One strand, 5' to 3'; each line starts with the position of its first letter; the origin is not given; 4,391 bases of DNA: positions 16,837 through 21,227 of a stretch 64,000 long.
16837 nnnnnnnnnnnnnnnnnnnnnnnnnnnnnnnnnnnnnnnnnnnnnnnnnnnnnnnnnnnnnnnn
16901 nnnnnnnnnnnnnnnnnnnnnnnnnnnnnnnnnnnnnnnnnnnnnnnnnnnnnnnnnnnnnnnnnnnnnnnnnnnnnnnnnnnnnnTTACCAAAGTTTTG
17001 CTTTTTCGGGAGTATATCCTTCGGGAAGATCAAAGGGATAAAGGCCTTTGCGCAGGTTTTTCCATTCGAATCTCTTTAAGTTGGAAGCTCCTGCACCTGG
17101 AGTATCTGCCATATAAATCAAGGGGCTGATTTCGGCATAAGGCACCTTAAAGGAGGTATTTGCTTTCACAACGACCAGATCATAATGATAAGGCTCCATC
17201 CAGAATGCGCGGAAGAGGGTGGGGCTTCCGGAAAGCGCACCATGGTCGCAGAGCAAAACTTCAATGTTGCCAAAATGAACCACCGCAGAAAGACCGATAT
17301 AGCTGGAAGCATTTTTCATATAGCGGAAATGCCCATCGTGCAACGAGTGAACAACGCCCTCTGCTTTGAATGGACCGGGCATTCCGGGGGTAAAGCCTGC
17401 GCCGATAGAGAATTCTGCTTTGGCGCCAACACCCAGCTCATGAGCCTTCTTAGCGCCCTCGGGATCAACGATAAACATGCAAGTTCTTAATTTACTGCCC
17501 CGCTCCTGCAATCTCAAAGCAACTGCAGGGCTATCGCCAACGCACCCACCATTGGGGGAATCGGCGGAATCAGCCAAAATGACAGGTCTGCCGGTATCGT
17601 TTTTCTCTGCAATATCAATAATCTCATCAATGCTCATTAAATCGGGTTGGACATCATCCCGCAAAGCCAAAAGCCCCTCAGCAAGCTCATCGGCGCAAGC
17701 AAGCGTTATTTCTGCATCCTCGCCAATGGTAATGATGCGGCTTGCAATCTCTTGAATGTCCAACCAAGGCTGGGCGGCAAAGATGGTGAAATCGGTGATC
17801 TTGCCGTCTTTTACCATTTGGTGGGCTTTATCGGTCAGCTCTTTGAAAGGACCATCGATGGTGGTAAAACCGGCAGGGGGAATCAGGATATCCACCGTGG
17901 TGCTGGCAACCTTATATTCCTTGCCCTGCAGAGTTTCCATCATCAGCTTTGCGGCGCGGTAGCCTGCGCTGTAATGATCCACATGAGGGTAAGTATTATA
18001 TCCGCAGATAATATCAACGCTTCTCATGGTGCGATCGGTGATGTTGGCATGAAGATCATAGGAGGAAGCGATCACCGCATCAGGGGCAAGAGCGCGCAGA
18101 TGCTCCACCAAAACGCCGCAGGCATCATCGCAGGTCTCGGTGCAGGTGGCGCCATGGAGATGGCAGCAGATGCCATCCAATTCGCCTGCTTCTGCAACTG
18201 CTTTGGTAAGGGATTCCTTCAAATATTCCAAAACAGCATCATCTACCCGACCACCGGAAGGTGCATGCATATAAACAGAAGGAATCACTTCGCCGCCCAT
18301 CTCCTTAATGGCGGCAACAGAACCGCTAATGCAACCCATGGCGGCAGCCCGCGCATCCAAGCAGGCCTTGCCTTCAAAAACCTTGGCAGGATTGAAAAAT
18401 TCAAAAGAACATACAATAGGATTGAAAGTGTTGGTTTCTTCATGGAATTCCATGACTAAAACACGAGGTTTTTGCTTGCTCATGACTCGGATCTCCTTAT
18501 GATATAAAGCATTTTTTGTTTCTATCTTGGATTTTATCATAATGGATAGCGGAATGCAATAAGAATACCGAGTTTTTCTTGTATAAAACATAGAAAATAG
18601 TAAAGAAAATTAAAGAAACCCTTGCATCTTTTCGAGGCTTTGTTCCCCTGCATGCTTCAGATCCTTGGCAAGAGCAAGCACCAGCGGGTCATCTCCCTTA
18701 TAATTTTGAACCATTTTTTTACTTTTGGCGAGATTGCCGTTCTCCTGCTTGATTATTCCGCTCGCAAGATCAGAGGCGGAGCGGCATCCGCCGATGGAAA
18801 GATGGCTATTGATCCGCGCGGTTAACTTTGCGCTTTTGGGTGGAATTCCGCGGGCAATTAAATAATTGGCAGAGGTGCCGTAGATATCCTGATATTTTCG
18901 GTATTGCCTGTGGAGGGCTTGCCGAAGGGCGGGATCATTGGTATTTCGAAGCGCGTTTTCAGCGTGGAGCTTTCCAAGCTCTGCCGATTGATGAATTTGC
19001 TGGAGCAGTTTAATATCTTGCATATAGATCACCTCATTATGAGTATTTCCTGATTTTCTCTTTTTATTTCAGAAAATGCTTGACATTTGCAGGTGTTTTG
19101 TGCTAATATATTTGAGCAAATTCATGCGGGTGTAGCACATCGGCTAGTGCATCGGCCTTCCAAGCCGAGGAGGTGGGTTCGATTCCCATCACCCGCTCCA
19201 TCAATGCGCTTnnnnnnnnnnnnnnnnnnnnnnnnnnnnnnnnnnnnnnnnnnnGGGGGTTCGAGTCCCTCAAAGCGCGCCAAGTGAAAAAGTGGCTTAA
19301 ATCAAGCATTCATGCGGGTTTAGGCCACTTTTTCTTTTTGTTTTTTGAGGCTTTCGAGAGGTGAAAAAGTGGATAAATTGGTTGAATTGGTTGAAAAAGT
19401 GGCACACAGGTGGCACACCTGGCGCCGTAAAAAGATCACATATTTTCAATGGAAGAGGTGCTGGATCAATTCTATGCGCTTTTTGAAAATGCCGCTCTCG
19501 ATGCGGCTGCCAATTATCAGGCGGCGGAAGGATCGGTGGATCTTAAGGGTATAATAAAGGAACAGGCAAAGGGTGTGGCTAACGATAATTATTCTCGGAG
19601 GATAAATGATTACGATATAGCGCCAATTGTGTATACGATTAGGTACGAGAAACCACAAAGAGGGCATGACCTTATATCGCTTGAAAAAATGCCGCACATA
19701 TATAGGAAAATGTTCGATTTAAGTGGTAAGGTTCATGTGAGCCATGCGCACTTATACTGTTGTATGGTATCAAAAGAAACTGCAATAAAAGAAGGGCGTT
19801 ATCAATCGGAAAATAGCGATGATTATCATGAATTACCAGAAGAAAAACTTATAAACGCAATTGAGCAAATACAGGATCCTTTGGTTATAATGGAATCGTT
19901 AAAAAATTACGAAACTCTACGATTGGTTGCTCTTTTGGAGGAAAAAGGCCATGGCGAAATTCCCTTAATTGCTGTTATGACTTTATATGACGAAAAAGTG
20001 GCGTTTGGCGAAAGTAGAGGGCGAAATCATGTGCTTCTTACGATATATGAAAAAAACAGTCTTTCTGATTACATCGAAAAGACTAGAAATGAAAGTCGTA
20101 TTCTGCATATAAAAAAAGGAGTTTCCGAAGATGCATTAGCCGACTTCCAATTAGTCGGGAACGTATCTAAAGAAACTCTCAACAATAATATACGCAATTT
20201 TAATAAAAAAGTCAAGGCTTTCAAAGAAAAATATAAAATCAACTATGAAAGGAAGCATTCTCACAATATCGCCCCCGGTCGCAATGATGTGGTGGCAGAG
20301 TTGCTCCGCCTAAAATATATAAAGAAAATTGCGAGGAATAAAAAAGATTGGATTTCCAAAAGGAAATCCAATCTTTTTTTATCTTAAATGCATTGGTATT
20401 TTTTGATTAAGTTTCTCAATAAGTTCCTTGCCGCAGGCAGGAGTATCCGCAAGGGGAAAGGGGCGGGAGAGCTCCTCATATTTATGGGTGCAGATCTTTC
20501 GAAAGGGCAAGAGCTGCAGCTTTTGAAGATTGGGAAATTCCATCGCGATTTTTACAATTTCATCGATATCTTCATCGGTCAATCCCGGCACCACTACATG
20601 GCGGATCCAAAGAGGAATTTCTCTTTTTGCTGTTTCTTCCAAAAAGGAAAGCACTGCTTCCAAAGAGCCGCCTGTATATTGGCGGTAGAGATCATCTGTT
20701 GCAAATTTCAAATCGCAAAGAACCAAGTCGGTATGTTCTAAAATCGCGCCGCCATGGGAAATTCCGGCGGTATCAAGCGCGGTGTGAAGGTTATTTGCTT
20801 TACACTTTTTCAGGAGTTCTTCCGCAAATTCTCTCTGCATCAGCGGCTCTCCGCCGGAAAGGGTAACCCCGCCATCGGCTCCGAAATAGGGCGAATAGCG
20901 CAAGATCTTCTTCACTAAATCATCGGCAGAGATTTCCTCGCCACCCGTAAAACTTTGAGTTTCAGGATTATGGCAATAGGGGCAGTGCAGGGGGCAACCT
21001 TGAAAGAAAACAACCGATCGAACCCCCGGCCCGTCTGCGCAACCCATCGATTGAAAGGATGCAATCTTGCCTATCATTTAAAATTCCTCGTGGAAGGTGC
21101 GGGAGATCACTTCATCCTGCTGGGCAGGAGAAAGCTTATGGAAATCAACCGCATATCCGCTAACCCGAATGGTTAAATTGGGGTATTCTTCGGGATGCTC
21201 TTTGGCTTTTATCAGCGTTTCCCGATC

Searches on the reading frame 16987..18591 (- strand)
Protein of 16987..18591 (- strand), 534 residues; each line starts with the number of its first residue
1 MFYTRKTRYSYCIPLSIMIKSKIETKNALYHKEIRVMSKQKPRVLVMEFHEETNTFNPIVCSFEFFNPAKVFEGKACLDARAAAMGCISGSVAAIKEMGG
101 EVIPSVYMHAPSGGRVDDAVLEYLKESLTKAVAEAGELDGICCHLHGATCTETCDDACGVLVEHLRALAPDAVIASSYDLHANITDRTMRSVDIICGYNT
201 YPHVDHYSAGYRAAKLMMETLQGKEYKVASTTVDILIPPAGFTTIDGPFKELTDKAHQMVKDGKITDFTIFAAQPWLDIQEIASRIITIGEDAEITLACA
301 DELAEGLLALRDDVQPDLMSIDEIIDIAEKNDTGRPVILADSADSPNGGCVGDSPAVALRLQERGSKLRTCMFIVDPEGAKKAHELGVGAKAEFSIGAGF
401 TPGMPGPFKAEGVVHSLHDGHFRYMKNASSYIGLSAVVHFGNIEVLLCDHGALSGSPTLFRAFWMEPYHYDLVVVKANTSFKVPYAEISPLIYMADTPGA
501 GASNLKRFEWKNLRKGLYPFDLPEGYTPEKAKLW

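Call 39: search_protein_families(library=pfam, proteins=[window:16987-18591:-], max_evalue=0.01)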
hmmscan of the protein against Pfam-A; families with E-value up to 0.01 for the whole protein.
window:16987-18591:- (534 aa): 2 families
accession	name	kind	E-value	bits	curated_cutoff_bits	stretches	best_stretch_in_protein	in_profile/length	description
PF07364.17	DUF1485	-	8.8e-70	235.7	22.8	1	43-328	1-289/290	Metallopeptidase family M81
PF07171.17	MlrC_C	-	9e-33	114.4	27.2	1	339-512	1-178/178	MlrC C-terminus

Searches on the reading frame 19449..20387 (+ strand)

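Call 39: search_protein_families(library=pfam, proteins=[window:19449-20387:+], max_evalue=0.01)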
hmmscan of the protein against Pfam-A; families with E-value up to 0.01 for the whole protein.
window:19449-20387:+ (312 aa): 1 family
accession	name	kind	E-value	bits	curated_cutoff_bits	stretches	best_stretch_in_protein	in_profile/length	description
PF18819.6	MuF_C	-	3e-10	40.6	27.6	1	121-222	4-97/103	Phage MuF-C-terminal domain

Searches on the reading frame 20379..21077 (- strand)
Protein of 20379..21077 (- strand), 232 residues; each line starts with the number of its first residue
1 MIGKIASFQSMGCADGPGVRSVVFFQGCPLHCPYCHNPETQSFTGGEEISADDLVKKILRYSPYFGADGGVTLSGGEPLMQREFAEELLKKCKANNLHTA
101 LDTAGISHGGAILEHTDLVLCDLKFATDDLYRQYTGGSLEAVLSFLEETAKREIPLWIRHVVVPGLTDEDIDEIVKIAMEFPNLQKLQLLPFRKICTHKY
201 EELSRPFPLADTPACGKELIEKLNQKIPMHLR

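Call 39: search_protein_families(library=pfam, proteins=[window:20379-21077:-], max_evalue=0.01)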
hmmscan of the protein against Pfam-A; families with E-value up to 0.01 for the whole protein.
window:20379-21077:- (232 aa): 2 families
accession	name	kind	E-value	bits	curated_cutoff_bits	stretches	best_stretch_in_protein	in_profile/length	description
PF04055.27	Radical_SAM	-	6.2e-25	88.7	29.5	1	22-176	1-164/166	Radical SAM superfamily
PF13353.11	Fer4_12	-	1.1e-19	71.5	22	1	15-105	2-91/137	4Fe-4S single cluster domain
